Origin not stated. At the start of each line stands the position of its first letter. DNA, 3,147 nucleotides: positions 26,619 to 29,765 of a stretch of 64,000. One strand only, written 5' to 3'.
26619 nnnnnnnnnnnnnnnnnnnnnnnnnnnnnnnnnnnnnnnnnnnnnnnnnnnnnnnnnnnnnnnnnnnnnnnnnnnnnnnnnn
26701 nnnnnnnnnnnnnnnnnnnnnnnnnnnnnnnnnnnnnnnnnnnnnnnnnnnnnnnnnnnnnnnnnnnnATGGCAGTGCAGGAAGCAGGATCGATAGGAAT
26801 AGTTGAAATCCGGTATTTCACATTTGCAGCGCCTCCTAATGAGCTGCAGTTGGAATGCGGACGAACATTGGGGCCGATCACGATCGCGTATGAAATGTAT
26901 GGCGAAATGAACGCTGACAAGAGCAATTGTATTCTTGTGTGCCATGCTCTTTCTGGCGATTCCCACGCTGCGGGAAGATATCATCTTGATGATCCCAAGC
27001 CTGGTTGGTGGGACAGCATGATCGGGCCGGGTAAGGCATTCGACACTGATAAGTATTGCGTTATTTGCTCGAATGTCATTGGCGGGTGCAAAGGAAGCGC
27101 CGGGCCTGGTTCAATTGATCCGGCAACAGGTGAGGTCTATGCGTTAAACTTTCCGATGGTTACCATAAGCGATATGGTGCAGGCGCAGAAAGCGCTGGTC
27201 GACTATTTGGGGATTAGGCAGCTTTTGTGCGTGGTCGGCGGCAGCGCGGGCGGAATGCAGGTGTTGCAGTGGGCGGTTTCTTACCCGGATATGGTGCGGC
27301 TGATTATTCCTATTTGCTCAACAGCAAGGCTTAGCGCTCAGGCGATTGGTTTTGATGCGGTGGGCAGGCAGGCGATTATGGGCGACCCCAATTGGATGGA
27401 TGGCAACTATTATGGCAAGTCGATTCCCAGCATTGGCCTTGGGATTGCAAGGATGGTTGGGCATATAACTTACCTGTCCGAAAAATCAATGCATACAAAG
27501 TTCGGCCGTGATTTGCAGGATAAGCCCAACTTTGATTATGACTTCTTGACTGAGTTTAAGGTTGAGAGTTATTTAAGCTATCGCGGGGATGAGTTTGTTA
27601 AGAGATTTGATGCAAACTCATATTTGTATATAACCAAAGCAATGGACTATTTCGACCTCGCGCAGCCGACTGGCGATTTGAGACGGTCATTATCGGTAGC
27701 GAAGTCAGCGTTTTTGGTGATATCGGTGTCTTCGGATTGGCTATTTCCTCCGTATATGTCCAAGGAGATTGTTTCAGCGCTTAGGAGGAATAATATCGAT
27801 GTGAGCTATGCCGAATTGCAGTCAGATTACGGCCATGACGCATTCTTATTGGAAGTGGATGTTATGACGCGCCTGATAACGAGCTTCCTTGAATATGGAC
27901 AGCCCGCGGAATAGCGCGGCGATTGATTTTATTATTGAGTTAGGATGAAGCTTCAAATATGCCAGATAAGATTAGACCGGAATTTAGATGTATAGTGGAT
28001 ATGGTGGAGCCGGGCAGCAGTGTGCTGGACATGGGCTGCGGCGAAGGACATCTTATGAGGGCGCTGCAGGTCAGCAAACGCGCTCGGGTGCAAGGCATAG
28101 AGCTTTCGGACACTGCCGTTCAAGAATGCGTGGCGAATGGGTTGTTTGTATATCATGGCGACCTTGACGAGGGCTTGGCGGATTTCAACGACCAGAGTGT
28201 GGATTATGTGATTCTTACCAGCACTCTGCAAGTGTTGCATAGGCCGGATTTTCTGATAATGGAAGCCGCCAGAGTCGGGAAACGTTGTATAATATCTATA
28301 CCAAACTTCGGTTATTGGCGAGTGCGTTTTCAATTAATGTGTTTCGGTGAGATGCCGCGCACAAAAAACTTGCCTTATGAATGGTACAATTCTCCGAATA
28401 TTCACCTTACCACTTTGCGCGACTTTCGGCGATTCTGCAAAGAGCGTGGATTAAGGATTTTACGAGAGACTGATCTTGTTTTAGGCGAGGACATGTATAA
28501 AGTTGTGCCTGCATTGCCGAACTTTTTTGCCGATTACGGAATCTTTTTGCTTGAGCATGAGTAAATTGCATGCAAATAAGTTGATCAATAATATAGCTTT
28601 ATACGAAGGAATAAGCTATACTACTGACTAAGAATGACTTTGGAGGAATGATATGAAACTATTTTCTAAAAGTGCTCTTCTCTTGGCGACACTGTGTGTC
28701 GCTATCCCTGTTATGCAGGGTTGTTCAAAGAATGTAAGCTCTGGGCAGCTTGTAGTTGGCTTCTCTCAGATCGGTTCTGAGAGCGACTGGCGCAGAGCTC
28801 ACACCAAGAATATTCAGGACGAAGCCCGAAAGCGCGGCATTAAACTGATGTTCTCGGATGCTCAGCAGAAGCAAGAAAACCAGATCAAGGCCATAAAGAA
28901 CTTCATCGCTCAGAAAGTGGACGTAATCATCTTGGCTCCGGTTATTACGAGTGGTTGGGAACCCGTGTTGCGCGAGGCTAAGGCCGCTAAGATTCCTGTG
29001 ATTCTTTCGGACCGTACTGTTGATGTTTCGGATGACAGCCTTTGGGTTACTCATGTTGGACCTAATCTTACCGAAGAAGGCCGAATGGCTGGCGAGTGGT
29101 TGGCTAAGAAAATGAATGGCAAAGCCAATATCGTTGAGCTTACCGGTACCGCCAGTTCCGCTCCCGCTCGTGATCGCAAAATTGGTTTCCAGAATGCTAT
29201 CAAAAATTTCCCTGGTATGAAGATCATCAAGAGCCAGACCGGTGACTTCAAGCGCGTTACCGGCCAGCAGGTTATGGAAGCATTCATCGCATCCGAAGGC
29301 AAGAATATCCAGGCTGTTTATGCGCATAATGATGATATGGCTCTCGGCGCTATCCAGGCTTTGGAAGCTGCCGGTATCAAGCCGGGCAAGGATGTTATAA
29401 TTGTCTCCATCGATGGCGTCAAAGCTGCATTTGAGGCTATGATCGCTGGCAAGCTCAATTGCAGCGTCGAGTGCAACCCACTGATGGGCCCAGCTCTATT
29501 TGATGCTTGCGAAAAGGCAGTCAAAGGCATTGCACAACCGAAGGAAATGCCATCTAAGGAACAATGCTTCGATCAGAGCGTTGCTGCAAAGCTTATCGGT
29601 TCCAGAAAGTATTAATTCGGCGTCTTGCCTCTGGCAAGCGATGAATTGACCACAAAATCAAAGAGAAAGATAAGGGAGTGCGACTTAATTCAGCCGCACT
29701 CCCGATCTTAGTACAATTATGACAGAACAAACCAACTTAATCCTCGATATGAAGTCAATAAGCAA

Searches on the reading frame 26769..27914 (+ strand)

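Call 73: search_protein_families(library=pfam, proteins=[window:26769-27914:+], max_evalue=0.00001)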
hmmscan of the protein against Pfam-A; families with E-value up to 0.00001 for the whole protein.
window:26769-27914:+ (381 aa): 1 family
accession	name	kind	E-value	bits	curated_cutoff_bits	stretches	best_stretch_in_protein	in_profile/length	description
PF00561.26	Abhydrolase_1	-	1.4e-21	77.7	25.8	1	55-362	3-244/245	alpha/beta hydrolase fold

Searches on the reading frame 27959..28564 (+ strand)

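Call 73: search_protein_families(library=pfam, proteins=[window:27959-28564:+], max_evalue=0.00001)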
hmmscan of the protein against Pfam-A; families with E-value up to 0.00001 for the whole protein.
window:27959-28564:+ (201 aa): 5 families
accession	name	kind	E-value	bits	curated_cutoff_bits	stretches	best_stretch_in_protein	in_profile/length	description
PF07021.18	MetW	-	1.2e-66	224.5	21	1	6-198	1-193/193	Methionine biosynthesis protein MetW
PF08241.18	Methyltransf_11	-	1.1e-10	42.4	21.2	1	23-108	1-88/95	Methyltransferase domain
PF13649.12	Methyltransf_25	-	6.2e-10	40.1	27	1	22-106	1-92/97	Methyltransferase domain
PF13847.12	Methyltransf_31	-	9.4e-09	35.5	27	1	18-142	3-122/145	Methyltransferase domain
PF13489.12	Methyltransf_23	-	4.1e-08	33.6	27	1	17-168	21-162/164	Methyltransferase domain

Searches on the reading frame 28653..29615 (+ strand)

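Call 73: search_protein_families(library=pfam, proteins=[window:28653-29615:+], max_evalue=0.00001)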
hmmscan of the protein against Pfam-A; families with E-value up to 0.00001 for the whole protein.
window:28653-29615:+ (320 aa): 3 families
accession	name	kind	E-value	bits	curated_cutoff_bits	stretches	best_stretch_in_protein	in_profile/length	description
PF13407.12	Peripla_BP_4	-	5.5e-52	177.3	35.1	1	35-273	1-236/258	Periplasmic binding protein domain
PF00532.27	Peripla_BP_1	-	4.2e-19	69.5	22.2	1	51-273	20-243/281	Periplasmic binding proteins and sugar binding domain of LacI family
PF13377.12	Peripla_BP_3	-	9.7e-09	35.9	26.5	1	167-261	21-117/167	Periplasmic binding protein-like domain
